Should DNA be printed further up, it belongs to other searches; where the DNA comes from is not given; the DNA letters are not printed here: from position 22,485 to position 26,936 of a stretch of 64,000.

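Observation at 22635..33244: Six translationally coupled secreted coiled-coil genes inserted between virB4 and virB8 in place of virB5/virB6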

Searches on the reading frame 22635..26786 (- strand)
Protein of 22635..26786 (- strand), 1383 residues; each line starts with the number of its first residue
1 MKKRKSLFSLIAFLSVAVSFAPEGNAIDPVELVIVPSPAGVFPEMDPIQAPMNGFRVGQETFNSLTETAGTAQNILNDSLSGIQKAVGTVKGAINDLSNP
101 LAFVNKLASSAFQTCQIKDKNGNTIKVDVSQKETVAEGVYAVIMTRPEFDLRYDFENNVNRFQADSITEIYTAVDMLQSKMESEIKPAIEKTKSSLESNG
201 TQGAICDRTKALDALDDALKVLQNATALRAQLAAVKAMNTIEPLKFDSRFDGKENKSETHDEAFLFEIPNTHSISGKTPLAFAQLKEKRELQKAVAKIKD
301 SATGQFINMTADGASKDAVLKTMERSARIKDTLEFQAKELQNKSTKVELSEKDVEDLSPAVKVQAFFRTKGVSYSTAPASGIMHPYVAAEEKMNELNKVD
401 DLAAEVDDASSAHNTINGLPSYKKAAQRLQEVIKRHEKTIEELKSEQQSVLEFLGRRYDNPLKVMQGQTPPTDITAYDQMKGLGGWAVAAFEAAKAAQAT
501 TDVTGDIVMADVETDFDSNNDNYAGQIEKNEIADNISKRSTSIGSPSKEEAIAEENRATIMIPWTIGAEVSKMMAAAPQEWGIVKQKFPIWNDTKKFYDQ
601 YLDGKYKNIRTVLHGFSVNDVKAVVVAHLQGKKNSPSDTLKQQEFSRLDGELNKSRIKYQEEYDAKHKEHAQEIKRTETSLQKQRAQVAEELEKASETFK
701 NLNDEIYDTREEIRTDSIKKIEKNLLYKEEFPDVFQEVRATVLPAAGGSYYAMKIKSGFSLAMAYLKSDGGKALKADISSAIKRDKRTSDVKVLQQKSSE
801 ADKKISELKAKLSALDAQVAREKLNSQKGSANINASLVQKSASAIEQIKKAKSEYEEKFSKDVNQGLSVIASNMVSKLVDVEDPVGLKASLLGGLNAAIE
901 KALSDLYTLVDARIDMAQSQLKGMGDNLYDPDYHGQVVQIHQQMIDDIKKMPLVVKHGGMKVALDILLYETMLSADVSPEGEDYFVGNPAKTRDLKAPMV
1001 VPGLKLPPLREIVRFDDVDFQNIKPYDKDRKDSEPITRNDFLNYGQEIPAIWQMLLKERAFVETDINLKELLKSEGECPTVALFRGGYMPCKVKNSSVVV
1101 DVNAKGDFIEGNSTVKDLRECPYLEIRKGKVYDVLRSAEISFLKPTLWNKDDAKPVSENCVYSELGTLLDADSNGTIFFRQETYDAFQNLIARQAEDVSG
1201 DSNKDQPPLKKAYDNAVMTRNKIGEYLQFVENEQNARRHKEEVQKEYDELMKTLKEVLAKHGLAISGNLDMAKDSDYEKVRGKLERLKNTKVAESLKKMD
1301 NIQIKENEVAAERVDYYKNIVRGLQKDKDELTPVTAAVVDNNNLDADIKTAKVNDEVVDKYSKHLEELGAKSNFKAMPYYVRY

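Call 5: search_protein_families(library=pfam, proteins=[window:22635-26786:-], max_evalue=0.1)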
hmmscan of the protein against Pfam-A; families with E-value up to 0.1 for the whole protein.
window:22635-26786:- (1383 aa): 1 family
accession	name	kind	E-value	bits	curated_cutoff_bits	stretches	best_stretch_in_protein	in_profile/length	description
PF07141.16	Phage_term_sma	-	0.061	13.6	22.8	1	59-147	35-123/174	Putative bacteriophage terminase small subunit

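Call 10: search_protein_families(library=ncbifam, proteins=[window:22635-26786:-], max_evalue=0.01)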
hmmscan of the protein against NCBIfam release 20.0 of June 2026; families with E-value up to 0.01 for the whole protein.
window:22635-26786:- (1383 aa): 0 families

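Call 12: search_solved_structures(query=window:22635-26786:-, max_evalue=1)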
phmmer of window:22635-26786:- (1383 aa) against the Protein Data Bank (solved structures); distinct sequences matched with E-value up to 1: 4.
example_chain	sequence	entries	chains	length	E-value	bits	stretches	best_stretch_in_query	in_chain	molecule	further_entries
3vp8_A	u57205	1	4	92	0.61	11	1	626-682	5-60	General transcriptional corepressor TUP1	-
3vp9_A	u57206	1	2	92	0.71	10.8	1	626-685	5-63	General transcriptional corepressor TUP1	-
7yfj_A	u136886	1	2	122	0.75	10.7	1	631-714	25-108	Pre-mRNA-splicing regulator WTAP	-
9xof_A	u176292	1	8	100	0.83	10.5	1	631-713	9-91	Pre-mRNA-splicing regulator WTAP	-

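Call 14: find_homologous_proteins(query=window:22635-26786:-)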
Query window:22635-26786:- (1383 aa): 4 proteins with E <= 0.001 among 8000 candidates.
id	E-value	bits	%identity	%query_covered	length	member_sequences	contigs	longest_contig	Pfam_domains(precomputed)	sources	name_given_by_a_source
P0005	0.0e+0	3033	100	100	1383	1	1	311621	-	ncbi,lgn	-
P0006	0.0e+0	1059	41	99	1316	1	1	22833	-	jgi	-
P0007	4.5e-297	1007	39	98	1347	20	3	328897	-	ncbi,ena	-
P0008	3.0e-223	762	33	100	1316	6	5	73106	-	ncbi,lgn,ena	-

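Call 15: find_encoding_contigs(protein=P0007, flank=10000, max_places=3)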
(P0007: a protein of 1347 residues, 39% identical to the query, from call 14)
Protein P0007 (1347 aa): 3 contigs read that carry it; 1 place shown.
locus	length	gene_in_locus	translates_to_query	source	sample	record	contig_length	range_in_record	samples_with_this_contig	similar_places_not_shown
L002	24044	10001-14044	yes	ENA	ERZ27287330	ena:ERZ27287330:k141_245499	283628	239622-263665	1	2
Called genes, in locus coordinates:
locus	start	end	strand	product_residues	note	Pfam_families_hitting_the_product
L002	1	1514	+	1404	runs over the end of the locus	-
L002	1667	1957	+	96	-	-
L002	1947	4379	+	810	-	PF27097:VirB4_TrbE_N (weak), PF03135:CagE_TrbE_VirB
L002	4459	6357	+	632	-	PF11727:ISG65-75 (weak)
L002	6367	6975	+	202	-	-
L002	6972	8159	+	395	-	PF21007:FBF1 (weak)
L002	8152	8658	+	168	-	-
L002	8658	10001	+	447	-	-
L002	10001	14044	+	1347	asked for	-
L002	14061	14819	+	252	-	PF04335:VirB8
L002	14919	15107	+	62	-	-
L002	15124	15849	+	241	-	PF04335:VirB8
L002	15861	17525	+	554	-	PF03524:CagX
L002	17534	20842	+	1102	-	-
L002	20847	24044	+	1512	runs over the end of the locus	-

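Call 16: find_encoding_contigs(protein=P0008, flank=10000, max_places=3)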
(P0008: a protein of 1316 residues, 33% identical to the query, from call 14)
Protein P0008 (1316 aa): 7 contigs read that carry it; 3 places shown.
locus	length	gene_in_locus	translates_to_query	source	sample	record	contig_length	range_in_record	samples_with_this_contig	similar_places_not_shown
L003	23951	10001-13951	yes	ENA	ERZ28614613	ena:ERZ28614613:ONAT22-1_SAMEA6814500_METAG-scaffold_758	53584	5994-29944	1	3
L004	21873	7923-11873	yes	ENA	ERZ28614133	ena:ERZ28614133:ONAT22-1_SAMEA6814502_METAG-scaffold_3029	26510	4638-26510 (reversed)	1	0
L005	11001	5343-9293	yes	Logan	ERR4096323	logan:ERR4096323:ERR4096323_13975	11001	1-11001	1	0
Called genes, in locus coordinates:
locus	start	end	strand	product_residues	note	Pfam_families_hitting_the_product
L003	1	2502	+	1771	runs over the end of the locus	-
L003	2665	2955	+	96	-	-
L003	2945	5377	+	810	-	PF27097:VirB4_TrbE_N (weak), PF03135:CagE_TrbE_VirB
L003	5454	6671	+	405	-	-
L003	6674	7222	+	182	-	-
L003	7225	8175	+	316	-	-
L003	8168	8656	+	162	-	-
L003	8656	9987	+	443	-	-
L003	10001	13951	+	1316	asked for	-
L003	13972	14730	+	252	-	PF04335:VirB8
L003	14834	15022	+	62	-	-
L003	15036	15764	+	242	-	PF04335:VirB8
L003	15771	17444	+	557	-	PF03524:CagX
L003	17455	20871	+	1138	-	-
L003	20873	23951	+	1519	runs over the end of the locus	PF12396:DUF3659 (faint), PF21784:Bflower (faint), PF21785:Bflower_2, PF03743:TrbI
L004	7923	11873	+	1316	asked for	-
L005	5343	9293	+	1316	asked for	-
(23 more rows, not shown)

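Call 17: find_encoding_contigs(protein=P0006, flank=10000, max_places=3)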
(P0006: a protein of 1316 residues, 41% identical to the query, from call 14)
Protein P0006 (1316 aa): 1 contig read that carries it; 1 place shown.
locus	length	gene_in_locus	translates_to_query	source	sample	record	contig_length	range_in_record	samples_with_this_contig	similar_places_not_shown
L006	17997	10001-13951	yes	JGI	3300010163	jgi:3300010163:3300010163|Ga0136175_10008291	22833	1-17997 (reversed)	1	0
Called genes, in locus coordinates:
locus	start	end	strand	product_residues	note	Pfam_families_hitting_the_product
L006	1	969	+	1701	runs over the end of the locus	-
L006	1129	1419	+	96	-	-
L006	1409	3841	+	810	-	PF27097:VirB4_TrbE_N (weak), PF03135:CagE_TrbE_VirB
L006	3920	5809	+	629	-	-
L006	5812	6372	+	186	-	-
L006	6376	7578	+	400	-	-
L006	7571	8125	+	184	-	-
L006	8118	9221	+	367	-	-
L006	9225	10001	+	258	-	-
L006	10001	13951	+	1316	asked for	-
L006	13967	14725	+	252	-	PF04335:VirB8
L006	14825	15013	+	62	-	-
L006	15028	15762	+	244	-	PF04335:VirB8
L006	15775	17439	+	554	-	PF03524:CagX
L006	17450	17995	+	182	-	?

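Call 54: search_solved_structures(query=A4, max_evalue=10)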
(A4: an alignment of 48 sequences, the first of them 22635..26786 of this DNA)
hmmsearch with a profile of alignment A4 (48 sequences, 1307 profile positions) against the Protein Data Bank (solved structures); distinct sequences matched with E-value up to 10: 124 (the best 60 are shown).
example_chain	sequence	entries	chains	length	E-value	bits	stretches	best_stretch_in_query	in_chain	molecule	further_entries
4rsi_B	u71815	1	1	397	3e-05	25.3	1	581-774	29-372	Structural maintenance of chromosomes protein 4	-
8i4x_B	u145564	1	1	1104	0.00019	22.6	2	600-847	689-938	Structural maintenance of chromosomes protein 6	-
7qcd_B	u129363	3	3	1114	0.00025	22.2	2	600-847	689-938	Structural maintenance of chromosomes protein 6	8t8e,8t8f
7ylm_B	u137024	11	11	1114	0.00025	22.2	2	600-847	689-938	SMC6 isoform 1 | Structural maintenance of chromosomes protein 6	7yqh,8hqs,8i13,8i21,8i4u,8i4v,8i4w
8tzk_E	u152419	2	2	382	0.00026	22.1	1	581-772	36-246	Peptidase M23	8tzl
7tve_D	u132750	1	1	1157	0.00029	22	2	600-847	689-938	Structural maintenance of chromosomes protein 6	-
7ogt_A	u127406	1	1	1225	0.0021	19.2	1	559-797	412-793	Structural maintenance of chromosomes protein 1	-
4zry_B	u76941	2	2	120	0.0076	17.3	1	690-780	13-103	Keratin, type II cytoskeletal 1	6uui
2lem_A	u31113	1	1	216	0.014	16.4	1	711-842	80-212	Apolipoprotein A-I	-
8ppr_G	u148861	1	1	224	0.019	16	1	674-823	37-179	Kinetochore protein Spc25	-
6fln_A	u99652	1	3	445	0.019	16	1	556-662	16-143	E3 ubiquitin/ISG15 ligase TRIM25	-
5nt1_A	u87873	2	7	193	0.029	15.4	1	556-662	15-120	E3 ubiquitin/ISG15 ligase TRIM25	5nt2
4ltb_A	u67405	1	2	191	0.029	15.4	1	556-662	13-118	Tripartite motif-containing 25 variant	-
2msc_A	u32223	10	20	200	0.03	15.4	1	581-828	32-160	Apolipoprotein A-I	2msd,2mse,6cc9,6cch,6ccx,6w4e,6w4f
8hd0_E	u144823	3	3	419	0.03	15.3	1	584-780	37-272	Murein hydrolase activator EnvC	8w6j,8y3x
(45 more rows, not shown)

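Call 101: search_protein_families(library=phrogs, proteins=[window:22635-26786:-], max_evalue=0.001)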
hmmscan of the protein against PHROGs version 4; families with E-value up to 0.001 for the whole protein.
window:22635-26786:- (1383 aa): 0 families
